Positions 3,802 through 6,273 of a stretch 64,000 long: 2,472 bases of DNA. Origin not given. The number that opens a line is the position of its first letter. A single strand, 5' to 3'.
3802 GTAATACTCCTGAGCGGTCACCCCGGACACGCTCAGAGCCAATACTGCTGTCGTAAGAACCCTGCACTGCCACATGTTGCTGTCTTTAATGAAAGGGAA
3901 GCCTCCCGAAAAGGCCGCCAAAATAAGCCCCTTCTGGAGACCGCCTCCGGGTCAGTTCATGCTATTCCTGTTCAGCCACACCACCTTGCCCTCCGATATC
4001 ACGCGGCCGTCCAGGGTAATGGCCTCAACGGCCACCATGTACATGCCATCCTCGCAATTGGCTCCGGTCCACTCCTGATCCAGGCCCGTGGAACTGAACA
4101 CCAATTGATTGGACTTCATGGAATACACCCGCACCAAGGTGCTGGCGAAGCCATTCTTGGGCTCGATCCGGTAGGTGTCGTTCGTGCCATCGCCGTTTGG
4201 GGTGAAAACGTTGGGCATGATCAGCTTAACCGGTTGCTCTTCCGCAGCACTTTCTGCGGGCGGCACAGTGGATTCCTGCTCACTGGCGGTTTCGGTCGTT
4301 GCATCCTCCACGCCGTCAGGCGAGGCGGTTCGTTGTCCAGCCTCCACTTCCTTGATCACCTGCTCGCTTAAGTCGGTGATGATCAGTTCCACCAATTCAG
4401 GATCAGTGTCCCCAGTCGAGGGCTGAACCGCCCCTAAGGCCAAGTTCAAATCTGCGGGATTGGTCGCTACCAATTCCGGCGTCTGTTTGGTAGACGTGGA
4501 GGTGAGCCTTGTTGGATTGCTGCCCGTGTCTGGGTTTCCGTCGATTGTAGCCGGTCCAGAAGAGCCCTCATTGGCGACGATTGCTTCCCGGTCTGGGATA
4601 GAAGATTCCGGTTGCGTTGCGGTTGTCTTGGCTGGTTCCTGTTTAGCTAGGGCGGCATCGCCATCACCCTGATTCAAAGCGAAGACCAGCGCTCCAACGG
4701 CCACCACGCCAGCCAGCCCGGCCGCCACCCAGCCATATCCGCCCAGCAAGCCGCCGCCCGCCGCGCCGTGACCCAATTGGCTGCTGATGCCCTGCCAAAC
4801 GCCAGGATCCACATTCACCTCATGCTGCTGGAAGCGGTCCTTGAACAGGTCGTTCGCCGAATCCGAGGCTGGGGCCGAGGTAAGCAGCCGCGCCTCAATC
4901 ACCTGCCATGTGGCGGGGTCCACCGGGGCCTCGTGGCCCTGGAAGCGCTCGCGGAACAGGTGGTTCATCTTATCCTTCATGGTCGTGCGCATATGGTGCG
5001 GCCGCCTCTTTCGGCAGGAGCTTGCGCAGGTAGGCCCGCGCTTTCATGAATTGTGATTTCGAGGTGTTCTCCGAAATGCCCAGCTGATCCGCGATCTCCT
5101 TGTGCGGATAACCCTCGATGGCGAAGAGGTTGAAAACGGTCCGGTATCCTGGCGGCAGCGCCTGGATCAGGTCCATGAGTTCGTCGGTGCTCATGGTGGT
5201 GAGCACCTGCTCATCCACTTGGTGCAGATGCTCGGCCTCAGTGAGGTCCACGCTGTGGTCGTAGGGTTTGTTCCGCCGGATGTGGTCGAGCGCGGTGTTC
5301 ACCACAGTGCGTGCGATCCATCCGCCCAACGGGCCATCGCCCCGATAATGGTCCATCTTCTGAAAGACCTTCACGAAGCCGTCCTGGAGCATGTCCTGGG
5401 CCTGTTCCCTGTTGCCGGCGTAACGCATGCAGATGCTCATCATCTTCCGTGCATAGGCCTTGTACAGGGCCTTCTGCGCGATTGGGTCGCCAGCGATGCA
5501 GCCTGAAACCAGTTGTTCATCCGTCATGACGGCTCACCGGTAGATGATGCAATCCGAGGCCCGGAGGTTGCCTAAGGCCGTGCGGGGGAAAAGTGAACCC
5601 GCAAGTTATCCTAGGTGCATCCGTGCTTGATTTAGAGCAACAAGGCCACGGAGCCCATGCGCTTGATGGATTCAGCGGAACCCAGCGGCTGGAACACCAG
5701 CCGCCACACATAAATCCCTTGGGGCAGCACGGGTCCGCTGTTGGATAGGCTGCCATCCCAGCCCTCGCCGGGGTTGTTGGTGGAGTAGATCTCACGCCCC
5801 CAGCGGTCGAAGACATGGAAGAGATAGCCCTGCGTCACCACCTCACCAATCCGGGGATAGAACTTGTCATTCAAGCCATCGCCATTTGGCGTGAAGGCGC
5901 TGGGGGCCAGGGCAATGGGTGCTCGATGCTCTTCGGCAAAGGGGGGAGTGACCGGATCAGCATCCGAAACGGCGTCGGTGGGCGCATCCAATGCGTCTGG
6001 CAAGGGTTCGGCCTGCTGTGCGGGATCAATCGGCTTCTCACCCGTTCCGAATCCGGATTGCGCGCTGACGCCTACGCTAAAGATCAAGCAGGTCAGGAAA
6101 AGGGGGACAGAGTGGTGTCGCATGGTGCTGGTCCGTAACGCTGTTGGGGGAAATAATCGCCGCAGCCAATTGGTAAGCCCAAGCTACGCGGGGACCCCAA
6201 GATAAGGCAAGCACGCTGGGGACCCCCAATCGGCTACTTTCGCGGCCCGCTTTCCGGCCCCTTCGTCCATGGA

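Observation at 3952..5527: ECF sigma factor paired with a membrane protein that carries a T9SS type-B C-terminal sorting domain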

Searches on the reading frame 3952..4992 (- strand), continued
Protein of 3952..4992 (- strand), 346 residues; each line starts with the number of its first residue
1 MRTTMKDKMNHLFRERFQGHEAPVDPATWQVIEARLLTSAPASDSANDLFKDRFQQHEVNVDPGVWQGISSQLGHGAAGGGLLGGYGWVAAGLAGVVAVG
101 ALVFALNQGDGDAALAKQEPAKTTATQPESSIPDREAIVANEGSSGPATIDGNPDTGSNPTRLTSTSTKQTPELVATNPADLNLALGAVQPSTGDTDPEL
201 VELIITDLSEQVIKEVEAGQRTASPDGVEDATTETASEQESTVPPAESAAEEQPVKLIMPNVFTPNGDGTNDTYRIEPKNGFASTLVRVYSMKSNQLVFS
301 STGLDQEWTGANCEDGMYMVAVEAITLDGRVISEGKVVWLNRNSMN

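Call 80: search_protein_families(library=pfam, proteins=[L005:2380-5364:+, L039:1265-4216:+, L047:3254-5374:+, L033:2473-5358:+, L005:7134-9854:+, L005:9814-12339:+], max_evalue=0.001)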
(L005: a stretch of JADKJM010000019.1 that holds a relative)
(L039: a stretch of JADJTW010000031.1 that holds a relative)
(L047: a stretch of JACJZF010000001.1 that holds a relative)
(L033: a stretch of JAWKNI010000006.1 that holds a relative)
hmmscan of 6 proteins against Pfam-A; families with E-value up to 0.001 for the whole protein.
L005:2380-5364:+ (994 aa): 4 families
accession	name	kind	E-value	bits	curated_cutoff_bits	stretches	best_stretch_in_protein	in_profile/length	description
PF06119.19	NIDO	-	2.6e-22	80.2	25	2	189-268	81-156/186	Nidogen-like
PF13585.12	CHU_C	-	2.8e-14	53.4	27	1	903-979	2-73/86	CHU_C Type IX secretion signal domain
PF18911.6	PKD_4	-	2.6e-13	50.3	27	1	732-805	4-77/85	PKD domain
PF00801.26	PKD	-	7.9e-09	35.8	23.5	1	765-803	33-72/80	PKD domain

L039:1265-4216:+ (983 aa): 4 families
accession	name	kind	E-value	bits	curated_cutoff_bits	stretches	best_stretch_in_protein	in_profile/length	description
PF06119.19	NIDO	-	3.9e-24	86.1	25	2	179-258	80-155/186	Nidogen-like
PF13585.12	CHU_C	-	5.6e-13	49.3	27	1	895-964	3-72/86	CHU_C Type IX secretion signal domain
PF18911.6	PKD_4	-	6.1e-11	42.7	27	1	748-795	30-76/85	PKD domain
PF00801.26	PKD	-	3e-07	30.8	23.5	1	756-792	33-70/80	PKD domain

L047:3254-5374:+ (706 aa): 3 families
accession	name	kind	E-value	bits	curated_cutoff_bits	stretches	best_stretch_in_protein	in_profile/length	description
PF13585.12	CHU_C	-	6.2e-15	55.5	27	1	618-687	3-72/86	CHU_C Type IX secretion signal domain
PF00801.26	PKD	-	1.4e-09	38.2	23.5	1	473-518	27-73/80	PKD domain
PF18911.6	PKD_4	-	1.9e-09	37.9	27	1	461-519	20-77/85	PKD domain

L033:2473-5358:+ (961 aa): 4 families
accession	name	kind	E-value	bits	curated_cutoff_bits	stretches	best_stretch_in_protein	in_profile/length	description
PF06119.19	NIDO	-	1.2e-23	84.5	25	1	100-235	1-155/186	Nidogen-like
PF18911.6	PKD_4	-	1.5e-18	67.1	27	1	699-772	4-77/85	PKD domain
PF13585.12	CHU_C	-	4.3e-15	56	27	1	870-946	2-73/86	CHU_C Type IX secretion signal domain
PF00801.26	PKD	-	4.6e-09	36.6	23.5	1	732-768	33-70/80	PKD domain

L005:7134-9854:+ (906 aa): 4 families
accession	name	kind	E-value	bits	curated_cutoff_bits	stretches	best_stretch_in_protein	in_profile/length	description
PF13585.12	CHU_C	-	1.5e-22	79.9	27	1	827-903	1-85/86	CHU_C Type IX secretion signal domain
PF06119.19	NIDO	-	3e-21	76.7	25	2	112-163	2-51/186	Nidogen-like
PF18911.6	PKD_4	-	1.1e-07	32.3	27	1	755-821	17-83/85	PKD domain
PF00801.26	PKD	-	0.00011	22.5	23.5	1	753-816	12-75/80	PKD domain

L005:9814-12339:+ (841 aa): 4 families
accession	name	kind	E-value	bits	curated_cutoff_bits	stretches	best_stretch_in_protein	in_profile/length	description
PF13585.12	CHU_C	-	3.1e-22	78.9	27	1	762-838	1-85/86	CHU_C Type IX secretion signal domain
PF18911.6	PKD_4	-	3e-20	72.5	27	2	186-255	13-80/85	PKD domain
PF00801.26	PKD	-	1.9e-11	44.3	23.5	1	189-253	13-74/80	PKD domain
PF01483.27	P_proprotein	-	2e-10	41.1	21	1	339-459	5-86/86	Proprotein convertase P-domain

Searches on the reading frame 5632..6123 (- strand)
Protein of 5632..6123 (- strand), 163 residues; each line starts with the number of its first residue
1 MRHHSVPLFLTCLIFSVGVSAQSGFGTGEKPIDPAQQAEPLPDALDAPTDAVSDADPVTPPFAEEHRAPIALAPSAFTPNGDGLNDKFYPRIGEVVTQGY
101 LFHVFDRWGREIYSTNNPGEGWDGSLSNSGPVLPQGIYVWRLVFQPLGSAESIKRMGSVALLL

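Call 3: search_protein_families(library=pfam, proteins=[window:5632-6123:-], max_evalue=0.1)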
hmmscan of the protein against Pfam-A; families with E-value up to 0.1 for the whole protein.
window:5632-6123:- (163 aa): 1 family
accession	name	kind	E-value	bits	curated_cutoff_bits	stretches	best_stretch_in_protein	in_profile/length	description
PF13585.12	CHU_C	-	1.7e-14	54.1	27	1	74-144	4-72/86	CHU_C Type IX secretion signal domain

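Call 4: search_protein_families(library=ncbifam, proteins=[window:5632-6123:-], max_evalue=0.1)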
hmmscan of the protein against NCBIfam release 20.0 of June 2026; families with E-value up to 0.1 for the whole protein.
window:5632-6123:- (163 aa): 1 family
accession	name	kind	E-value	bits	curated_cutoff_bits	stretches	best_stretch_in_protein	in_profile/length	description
TIGR04131.1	Bac_Flav_CTERM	domain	7e-11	42.1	35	1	74-144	4-71/85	T9SS type B sorting domain-containing protein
